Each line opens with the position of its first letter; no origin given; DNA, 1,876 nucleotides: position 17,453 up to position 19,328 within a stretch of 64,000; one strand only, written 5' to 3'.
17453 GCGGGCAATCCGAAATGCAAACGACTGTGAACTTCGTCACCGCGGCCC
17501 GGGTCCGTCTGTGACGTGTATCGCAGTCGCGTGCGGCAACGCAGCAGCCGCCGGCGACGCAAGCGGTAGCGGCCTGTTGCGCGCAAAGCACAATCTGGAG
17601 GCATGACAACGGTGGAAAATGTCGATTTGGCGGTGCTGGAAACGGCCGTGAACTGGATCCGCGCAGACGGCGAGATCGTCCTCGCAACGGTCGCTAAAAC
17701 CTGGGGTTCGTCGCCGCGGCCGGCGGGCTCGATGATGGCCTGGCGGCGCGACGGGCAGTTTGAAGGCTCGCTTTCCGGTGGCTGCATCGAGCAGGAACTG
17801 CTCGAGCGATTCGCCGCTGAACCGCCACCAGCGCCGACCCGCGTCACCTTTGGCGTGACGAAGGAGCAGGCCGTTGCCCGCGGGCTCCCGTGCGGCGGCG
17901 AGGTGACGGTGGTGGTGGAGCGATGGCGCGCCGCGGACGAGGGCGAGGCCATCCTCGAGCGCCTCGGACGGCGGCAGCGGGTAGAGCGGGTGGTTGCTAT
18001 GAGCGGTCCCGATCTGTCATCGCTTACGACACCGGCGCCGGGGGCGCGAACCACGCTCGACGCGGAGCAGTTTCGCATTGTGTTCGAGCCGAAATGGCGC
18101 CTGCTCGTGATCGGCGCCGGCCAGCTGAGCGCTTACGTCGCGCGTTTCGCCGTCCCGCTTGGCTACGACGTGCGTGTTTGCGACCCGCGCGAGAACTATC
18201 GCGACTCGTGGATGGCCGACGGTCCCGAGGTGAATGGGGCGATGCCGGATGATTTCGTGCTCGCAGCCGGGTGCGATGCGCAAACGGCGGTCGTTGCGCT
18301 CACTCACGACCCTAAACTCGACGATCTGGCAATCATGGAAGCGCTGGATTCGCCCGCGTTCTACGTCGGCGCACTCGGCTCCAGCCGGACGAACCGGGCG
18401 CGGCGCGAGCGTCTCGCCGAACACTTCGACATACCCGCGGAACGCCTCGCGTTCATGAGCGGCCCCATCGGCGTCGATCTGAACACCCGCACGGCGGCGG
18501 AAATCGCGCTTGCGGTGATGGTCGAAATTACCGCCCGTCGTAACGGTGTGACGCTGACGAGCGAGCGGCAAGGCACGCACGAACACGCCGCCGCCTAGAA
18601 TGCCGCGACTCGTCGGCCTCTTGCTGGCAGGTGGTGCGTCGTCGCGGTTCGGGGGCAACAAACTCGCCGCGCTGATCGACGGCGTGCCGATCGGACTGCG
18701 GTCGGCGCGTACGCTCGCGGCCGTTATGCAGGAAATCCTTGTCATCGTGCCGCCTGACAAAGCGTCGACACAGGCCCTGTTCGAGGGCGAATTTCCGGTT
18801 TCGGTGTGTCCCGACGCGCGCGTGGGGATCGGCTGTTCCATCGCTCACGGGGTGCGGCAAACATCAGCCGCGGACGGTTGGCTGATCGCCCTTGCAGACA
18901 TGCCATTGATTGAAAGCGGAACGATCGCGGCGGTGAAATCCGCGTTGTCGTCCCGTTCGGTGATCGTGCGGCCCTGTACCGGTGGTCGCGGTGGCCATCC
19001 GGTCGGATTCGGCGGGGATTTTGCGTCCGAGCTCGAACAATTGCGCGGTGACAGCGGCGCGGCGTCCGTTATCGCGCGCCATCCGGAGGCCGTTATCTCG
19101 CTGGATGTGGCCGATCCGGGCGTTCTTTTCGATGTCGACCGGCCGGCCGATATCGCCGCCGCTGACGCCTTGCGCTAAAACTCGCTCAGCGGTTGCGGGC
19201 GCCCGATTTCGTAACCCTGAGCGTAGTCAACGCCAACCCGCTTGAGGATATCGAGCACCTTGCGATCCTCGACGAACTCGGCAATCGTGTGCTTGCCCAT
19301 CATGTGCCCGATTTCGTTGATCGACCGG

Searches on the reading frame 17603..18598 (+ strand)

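Call 25: search_protein_families(library=pfam, proteins=[window:17603-18598:+], max_evalue=0.001)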
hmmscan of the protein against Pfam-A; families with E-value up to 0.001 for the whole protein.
window:17603-18598:+ (331 aa): 2 families
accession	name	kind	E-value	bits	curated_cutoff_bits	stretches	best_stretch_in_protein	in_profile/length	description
PF13478.12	XdhC_C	-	3.7e-32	111.9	29.7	1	167-309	1-125/125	XdhC Rossmann domain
PF02625.21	XdhC_CoxI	-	3e-18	66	24.3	1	18-70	1-53/68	XdhC and CoxI family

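Call 76: search_protein_families(library=ncbifam, proteins=[window:17603-18598:+], max_evalue=0.001)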
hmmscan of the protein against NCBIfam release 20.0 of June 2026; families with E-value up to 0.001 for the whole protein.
window:17603-18598:+ (331 aa): 2 families
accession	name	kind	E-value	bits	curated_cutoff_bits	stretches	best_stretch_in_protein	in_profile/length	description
NF045664.1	XdhC_rel_AOR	equivalog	2e-34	119.4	350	2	159-313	189-344/346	XdhC family aldehyde oxidoreductase maturation factor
TIGR02964.1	xanthine_xdhC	equivalog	4.2e-20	72.4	161.6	1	26-309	1-245/246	xanthine dehydrogenase accessory protein XdhC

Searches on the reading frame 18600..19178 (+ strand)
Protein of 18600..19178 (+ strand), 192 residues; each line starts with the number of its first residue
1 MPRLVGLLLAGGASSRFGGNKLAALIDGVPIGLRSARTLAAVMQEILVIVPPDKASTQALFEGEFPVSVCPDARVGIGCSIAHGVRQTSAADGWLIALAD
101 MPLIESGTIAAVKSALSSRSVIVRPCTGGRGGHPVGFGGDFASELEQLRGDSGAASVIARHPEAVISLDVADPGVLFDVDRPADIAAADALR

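Call 25: search_protein_families(library=pfam, proteins=[window:18600-19178:+], max_evalue=0.001)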
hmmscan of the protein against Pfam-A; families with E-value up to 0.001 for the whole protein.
window:18600-19178:+ (192 aa): 1 family
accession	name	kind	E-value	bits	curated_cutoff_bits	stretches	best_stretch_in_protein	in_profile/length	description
PF12804.13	NTP_transf_3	-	9.3e-33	114.1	27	1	6-162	1-158/160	MobA-like NTP transferase domain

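Call 76: search_protein_families(library=ncbifam, proteins=[window:18600-19178:+], max_evalue=0.001)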
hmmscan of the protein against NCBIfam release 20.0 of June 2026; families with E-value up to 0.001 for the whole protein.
window:18600-19178:+ (192 aa): 11 families
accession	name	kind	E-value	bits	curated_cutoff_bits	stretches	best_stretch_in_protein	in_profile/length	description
TIGR03310.1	matur_MocA_YgfJ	equivalog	2.1e-26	93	186.45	1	7-184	3-184/188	molybdenum cofactor cytidylyltransferase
TIGR03202.1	pucB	equivalog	4.2e-22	78.8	235.05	1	4-185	1-192/192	xanthine dehydrogenase accessory protein PucB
NF045665.1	NTPtran_DVU1551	equivalog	2.7e-18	66.1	315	1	6-188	3-189/359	DVU_1551 family NTP transferase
NF001457.0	PRK00317.1-3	equivalog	8.6e-09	35.2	164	1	6-117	4-114/200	molybdenum cofactor guanylyltransferase MobA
NF002741.0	PRK02726.1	equivalog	2.2e-07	30.7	179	1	3-118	7-120/200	molybdenum cofactor guanylyltransferase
NF045782.1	NicBOxredNboR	equivalog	4.7e-07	29.7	260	1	3-185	8-202/206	nicotine blue oxidoreductase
TIGR03552.1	F420_cofC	equivalog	1.8e-06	27.7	105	1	40-188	41-187/196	2-phospho-L-lactate guanylyltransferase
NF011056.0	PRK14489.1-1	equivalog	1.5e-05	24.3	379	1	5-130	7-126/363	bifunctional molybdenum cofactor guanylyltransferase MobA/molybdopterin-guanine dinucleotide biosynthesis adaptor protein MobB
TIGR02665.1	molyb_mobA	equivalog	2.1e-05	24.6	151.85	1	6-135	3-132/186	molybdenum cofactor guanylyltransferase MobA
NF011059.0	PRK14490.1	equivalog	9e-05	21.8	354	1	4-113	181-287/374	bifunctional molybdenum cofactor guanylyltransferase MobA/molybdopterin-guanine dinucleotide biosynthesis adaptor protein MobB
NF001855.0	PRK00576.1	equivalog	0.00017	21.3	205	1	3-129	6-133/197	molybdenum cofactor guanylyltransferase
